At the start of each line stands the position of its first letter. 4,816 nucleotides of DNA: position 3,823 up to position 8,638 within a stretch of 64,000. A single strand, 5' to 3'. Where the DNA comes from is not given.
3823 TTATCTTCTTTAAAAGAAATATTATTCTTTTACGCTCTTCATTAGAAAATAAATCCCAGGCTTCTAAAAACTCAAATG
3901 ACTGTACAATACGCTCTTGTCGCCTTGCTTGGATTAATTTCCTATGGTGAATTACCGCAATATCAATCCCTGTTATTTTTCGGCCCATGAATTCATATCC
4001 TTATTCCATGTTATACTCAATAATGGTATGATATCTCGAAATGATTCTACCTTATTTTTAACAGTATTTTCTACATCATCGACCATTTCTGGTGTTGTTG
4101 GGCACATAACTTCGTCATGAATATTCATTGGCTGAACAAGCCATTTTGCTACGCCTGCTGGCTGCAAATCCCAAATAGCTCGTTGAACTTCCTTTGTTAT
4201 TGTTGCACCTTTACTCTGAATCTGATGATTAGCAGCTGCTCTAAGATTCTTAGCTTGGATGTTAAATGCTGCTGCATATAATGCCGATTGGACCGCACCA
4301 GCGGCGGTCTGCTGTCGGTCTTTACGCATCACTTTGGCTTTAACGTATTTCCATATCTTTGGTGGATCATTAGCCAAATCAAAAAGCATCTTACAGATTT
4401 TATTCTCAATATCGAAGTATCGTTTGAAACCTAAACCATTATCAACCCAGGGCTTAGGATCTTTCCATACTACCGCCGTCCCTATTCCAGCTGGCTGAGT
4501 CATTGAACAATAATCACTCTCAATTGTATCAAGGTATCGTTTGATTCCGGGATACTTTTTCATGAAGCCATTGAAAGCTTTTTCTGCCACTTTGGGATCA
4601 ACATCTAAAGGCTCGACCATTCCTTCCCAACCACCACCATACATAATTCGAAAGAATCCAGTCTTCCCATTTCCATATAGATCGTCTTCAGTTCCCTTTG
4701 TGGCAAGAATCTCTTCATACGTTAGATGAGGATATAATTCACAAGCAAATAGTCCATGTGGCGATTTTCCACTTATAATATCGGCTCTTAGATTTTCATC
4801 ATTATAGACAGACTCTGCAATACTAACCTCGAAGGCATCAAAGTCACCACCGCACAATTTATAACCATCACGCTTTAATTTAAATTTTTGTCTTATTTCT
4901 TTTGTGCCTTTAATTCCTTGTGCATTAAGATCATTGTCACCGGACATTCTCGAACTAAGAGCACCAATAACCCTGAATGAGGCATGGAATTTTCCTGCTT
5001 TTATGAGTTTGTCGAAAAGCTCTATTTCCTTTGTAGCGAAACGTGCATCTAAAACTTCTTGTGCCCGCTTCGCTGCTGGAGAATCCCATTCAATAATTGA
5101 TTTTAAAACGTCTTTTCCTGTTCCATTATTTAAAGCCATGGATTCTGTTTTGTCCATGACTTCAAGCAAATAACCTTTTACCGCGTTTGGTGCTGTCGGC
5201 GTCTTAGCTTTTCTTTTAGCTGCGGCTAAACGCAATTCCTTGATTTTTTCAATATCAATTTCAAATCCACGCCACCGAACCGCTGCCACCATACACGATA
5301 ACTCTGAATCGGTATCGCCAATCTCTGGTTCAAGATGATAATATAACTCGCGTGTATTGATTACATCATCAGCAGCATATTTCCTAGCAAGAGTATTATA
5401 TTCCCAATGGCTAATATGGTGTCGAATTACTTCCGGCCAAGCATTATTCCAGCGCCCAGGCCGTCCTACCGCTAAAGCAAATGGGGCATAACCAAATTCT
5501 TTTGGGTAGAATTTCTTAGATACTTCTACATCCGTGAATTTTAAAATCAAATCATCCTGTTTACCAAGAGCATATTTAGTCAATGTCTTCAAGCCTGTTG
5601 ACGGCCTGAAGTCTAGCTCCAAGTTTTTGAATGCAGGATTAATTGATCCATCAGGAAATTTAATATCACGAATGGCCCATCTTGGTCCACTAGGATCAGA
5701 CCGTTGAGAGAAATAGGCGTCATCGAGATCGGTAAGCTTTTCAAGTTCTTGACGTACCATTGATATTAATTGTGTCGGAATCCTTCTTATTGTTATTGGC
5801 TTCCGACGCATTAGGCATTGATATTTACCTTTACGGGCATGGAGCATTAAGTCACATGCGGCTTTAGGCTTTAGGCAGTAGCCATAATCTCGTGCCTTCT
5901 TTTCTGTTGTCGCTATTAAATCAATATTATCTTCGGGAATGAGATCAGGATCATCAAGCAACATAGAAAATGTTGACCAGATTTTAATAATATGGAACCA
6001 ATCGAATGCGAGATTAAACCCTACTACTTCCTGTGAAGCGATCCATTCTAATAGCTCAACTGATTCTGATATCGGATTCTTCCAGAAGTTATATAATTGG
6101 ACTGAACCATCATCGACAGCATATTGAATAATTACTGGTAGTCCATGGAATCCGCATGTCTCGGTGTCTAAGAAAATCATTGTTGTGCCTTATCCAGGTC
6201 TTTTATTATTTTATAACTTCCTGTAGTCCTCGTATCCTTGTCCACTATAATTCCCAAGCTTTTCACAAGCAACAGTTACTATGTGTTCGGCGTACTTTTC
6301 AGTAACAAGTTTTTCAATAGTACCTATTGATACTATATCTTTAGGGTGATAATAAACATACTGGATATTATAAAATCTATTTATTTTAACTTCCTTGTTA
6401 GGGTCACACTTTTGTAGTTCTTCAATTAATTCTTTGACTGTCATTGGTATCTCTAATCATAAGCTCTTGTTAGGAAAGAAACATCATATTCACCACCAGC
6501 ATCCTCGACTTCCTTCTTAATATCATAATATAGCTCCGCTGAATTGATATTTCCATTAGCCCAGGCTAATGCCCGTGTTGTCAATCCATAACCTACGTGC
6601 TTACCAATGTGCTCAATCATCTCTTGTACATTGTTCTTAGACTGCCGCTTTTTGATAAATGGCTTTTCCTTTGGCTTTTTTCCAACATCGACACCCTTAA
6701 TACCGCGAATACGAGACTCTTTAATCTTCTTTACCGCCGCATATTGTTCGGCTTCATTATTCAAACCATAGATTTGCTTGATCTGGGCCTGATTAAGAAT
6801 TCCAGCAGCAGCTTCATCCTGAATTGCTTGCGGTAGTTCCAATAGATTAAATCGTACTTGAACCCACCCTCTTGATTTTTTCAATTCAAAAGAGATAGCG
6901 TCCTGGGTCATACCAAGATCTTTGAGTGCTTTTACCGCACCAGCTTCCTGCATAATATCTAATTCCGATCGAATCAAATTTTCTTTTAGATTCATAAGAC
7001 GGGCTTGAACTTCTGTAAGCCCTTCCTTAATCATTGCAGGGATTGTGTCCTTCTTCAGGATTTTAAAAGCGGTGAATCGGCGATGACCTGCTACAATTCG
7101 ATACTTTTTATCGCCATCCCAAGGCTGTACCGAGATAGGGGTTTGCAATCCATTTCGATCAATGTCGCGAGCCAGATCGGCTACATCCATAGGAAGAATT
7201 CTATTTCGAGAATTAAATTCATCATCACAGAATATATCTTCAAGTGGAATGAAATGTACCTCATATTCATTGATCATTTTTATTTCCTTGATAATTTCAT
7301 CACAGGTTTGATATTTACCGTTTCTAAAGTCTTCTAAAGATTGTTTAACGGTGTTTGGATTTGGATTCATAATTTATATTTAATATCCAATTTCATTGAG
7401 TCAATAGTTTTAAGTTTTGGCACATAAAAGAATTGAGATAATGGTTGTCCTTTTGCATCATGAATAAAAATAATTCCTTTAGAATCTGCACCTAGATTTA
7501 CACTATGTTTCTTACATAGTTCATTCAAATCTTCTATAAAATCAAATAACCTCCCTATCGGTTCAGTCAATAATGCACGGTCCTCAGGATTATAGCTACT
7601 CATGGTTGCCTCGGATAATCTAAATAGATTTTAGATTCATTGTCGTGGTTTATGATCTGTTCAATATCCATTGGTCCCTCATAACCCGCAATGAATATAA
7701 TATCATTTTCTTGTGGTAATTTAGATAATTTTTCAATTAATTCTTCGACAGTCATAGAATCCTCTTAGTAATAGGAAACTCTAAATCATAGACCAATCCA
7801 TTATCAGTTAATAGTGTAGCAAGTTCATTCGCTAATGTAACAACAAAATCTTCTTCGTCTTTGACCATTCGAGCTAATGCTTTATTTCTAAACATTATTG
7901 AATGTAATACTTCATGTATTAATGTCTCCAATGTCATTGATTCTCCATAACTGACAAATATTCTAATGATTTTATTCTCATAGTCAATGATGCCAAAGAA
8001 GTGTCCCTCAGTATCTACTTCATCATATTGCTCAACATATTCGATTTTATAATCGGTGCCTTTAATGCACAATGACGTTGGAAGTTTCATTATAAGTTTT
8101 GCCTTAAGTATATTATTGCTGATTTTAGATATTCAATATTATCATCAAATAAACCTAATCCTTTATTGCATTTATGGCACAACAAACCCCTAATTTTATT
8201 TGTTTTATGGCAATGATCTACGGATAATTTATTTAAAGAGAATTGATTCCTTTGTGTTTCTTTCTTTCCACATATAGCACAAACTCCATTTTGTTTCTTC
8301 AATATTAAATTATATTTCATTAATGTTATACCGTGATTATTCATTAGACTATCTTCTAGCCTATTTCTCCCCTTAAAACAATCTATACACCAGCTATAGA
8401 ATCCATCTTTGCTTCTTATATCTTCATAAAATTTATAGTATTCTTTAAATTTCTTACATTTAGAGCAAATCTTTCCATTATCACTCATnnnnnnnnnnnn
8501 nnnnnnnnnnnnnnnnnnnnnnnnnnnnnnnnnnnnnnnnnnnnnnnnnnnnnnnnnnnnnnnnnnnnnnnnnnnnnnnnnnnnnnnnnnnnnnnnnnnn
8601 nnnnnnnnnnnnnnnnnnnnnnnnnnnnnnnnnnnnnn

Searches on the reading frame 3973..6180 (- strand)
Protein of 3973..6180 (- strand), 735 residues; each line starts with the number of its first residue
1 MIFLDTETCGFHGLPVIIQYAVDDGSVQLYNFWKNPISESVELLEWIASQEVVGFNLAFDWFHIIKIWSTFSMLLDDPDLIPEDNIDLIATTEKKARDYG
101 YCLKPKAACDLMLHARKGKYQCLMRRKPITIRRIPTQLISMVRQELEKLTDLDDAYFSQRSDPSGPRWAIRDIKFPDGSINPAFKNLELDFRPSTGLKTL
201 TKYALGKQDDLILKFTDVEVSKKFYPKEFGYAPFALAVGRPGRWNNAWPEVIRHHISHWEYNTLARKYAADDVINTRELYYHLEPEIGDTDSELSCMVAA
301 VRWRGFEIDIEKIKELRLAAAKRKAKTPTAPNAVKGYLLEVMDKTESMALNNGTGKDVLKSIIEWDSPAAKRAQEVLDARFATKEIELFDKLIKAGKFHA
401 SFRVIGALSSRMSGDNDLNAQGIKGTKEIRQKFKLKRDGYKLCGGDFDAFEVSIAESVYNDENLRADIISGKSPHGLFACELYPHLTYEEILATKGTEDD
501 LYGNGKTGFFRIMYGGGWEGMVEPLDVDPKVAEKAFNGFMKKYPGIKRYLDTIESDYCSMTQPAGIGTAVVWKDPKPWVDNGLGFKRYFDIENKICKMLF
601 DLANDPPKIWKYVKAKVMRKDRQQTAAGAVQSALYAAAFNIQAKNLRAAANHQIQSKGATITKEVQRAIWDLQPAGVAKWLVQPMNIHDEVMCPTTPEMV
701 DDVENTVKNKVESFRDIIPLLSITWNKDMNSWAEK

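Call 10: search_protein_families(library=phrogs, proteins=[window:3973-6180:-])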
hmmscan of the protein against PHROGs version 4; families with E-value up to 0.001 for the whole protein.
window:3973-6180:- (735 aa): 3 families
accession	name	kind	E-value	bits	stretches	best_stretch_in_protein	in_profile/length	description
phrog_17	-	DNA, RNA and nucleotide metabolism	4.6e-37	128.6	1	194-707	775-1204/1445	DNA polymerase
phrog_2573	-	DNA, RNA and nucleotide metabolism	1.2e-13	52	1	426-554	2-138/336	DNA polymerase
phrog_5995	-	DNA, RNA and nucleotide metabolism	1.1e-05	26.2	0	637-725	71-156/236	DNA polymerase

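Call 11: search_protein_families(library=pfam, proteins=[window:3973-6180:-])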
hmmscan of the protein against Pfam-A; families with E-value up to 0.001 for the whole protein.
window:3973-6180:- (735 aa): 1 family
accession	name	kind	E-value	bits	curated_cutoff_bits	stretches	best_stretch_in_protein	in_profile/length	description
PF00476.26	DNA_pol_A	-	9e-21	74.7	34.3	2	313-555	18-260/381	DNA polymerase family A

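Call 75: find_encoding_contigs(protein=window:3973-6180:-, flank=10000, max_places=1)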
Protein window:3973-6180:- (735 aa): no gene with exactly this product is on record in the collection.

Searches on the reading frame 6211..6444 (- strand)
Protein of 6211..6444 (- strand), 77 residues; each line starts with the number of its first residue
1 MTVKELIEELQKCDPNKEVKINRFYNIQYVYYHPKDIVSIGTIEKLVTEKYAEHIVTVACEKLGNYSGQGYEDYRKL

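Call 58: search_protein_families(library=pfam, proteins=[window:6211-6444:-], max_evalue=0.1)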
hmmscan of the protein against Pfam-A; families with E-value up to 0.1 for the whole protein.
window:6211-6444:- (77 aa): 2 families
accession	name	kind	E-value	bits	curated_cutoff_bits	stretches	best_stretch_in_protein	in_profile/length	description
PF22389.2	Dcr1-like_dsRNA-bd_dom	-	0.027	15.3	27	1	6-52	23-67/86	Protein Dicer, dsRNA-binding domain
PF01976.22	DUF116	-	0.05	13.5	25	1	8-62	60-115/155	Protein of unknown function DUF116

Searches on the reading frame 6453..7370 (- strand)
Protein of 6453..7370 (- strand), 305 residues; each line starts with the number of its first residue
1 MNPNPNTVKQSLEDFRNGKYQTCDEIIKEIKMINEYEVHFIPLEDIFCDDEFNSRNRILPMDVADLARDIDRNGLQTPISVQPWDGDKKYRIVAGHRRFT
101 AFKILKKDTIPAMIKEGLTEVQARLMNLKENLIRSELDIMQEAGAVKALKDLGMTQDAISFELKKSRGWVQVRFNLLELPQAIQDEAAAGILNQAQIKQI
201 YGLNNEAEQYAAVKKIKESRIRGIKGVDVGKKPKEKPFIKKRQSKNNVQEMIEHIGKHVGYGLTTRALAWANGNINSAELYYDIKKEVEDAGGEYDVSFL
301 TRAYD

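Call 10: search_protein_families(library=phrogs, proteins=[window:6453-7370:-])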
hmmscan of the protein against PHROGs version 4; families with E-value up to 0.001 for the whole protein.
window:6453-7370:- (305 aa): 21 families
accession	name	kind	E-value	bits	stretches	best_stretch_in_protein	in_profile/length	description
phrog_4715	-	DNA, RNA and nucleotide metabolism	1.2e-26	94.3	1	24-246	133-369/630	ParB-like partition protein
phrog_3264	-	DNA, RNA and nucleotide metabolism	4.7e-25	89.9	1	33-217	44-197/337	ParB-like partition protein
phrog_1033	-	DNA, RNA and nucleotide metabolism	5e-25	90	1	32-245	27-250/334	ParB-like partition protein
phrog_6218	-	DNA, RNA and nucleotide metabolism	2e-20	74.4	1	61-209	25-174/506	ParB-like partition protein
phrog_3951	-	unknown function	6.1e-15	56.5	1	27-129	7-109/301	-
phrog_620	-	DNA, RNA and nucleotide metabolism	4.2e-11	44.4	1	35-138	6-104/217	ParB-like partition protein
phrog_498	-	other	4.6e-10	39.6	1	19-164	16-158/633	DNA methyltransferase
phrog_18056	-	DNA, RNA and nucleotide metabolism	7.1e-09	36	1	48-165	12-88/387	ParB-like partition nuclease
phrog_940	-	DNA, RNA and nucleotide metabolism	7.8e-08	32.9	1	61-164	26-125/388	nuclease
phrog_27290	-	unknown function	1.9e-07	31.2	1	61-108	49-95/517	-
phrog_21315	-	unknown function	9.3e-07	29.1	1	62-149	31-112/415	-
phrog_26387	-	DNA, RNA and nucleotide metabolism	9.6e-07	29.5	1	63-139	33-111/252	ParB-like partition nuclease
phrog_930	-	DNA, RNA and nucleotide metabolism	2.1e-06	28.8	1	60-147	27-110/223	ParB-like partition protein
phrog_8071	-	DNA, RNA and nucleotide metabolism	3.8e-06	27.4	1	61-157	27-117/389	ParB-like partition protein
phrog_12047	-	DNA, RNA and nucleotide metabolism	4e-06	27.6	1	54-137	12-90/301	ParB-like partition nuclease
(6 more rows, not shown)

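Call 11: search_protein_families(library=pfam, proteins=[window:6453-7370:-])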
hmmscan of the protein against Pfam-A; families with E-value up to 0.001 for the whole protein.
window:6453-7370:- (305 aa): 2 families
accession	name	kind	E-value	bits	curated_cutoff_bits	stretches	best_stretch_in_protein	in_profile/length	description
PF02195.25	ParB_N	-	5.1e-12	46.1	26.3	1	38-132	3-94/95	ParB N-terminal domain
PF17762.8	HTH_ParB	-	2.5e-10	40.9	22.6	1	136-220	2-87/102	ParB HTH domain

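Call 51: search_solved_structures(query=window:6453-7370:-, max_evalue=0.001, show_alignments=1)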
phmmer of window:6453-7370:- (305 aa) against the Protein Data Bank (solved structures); distinct sequences matched with E-value up to 0.001: 13.
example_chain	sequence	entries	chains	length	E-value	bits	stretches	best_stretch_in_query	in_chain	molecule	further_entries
6sdk_A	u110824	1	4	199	1.8e-18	70.1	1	59-217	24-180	Stage 0 sporulation protein J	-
7ol9_A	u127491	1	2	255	1.3e-16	63.9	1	33-254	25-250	Nucleoid occlusion protein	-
7bnk_A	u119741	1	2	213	1e-15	61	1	41-220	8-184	ParB family protein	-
7bnr_A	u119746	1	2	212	1.3e-15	60.6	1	41-220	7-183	ParB family protein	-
7ng0_A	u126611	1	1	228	2e-15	60.1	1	37-254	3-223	Nucleoid occlusion protein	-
7o0n_A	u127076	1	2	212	2e-15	60.1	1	41-220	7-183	ParB family protein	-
7nfu_A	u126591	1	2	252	2.3e-15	59.9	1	35-254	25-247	Nucleoid occlusion protein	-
1vz0_A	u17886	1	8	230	7.7e-15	58.2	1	53-206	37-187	Chromosome-partitioning protein Spo0J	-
6t1f_A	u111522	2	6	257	2.9e-13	53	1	55-215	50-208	Chromosome-partitioning protein ParB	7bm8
4umk_A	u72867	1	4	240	5.2e-12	48.9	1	60-210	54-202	PROBABLE CHROMOSOME-PARTITIONING PROTEIN PARB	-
6ryk_A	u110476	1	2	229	8e-09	38.4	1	40-205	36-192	ParB-like nuclease domain protein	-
8qa8_A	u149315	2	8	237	5.6e-07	32.3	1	59-193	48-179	Transcriptional repressor protein KorB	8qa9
6y93_A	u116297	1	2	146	3.4e-05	26.5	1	126-254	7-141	Nucleoid occlusion protein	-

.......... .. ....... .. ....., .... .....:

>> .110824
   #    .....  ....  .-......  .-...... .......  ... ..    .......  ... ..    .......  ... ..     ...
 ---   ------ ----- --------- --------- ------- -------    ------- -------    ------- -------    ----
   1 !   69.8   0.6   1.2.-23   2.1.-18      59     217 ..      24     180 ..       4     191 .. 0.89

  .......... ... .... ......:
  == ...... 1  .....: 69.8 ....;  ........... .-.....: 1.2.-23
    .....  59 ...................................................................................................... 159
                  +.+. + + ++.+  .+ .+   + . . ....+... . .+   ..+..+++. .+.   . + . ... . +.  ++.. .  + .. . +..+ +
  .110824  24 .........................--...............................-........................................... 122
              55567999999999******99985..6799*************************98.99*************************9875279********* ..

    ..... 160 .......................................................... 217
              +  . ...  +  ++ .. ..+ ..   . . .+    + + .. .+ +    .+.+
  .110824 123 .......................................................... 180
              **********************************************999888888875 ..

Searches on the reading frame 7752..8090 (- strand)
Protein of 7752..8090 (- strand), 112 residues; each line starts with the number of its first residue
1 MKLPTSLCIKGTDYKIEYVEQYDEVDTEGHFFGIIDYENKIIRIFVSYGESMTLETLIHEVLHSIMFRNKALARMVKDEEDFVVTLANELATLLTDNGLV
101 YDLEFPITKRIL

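Call 34: search_protein_families(library=phrogs, proteins=[window:7752-8090:-], max_evalue=0.001)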
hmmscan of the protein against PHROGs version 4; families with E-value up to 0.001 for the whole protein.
window:7752-8090:- (112 aa): 2 families
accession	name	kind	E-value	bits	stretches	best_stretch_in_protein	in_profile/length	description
phrog_1233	-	unknown function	3.7e-14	53.6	1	1-98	6-105/306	-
phrog_37197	-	unknown function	0.00074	20.1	1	6-87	11-93/166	-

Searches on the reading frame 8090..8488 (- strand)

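Call 34: search_protein_families(library=phrogs, proteins=[window:8090-8488:-], max_evalue=0.001)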
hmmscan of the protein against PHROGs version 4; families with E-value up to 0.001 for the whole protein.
window:8090-8488:- (132 aa): 11 families
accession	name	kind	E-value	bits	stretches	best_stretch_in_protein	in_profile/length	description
phrog_2633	-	DNA, RNA and nucleotide metabolism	1.1e-35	123.9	1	4-131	12-139/142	endonuclease VII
phrog_307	-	DNA, RNA and nucleotide metabolism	7.1e-29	102.8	1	43-130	96-178/334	endonuclease VII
phrog_2914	-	DNA, RNA and nucleotide metabolism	7.9e-29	101.7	1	32-130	54-154/190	endonuclease VII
phrog_1035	-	DNA, RNA and nucleotide metabolism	7.8e-15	56.4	1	6-129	64-228/271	endonuclease VII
phrog_423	-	DNA, RNA and nucleotide metabolism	9e-14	52.7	1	62-117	18-70/159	endonuclease VII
phrog_17507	-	DNA, RNA and nucleotide metabolism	8.7e-08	32.9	1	90-129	1-41/65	endonuclease VII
phrog_6611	-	unknown function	1.1e-06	29.9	1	4-43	140-179/180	-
phrog_5558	-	moron, auxiliary metabolic gene and host takeover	1.4e-05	26.3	1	6-108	9-98/130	Lar-like restriction alleviation protein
phrog_30859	-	unknown function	0.00055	21.7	1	6-61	3-58/117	-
phrog_11865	-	DNA, RNA and nucleotide metabolism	0.00057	21.3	0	90-112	2-24/95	endonuclease VII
phrog_6762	-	unknown function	0.00065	20.7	0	2-41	157-196/242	-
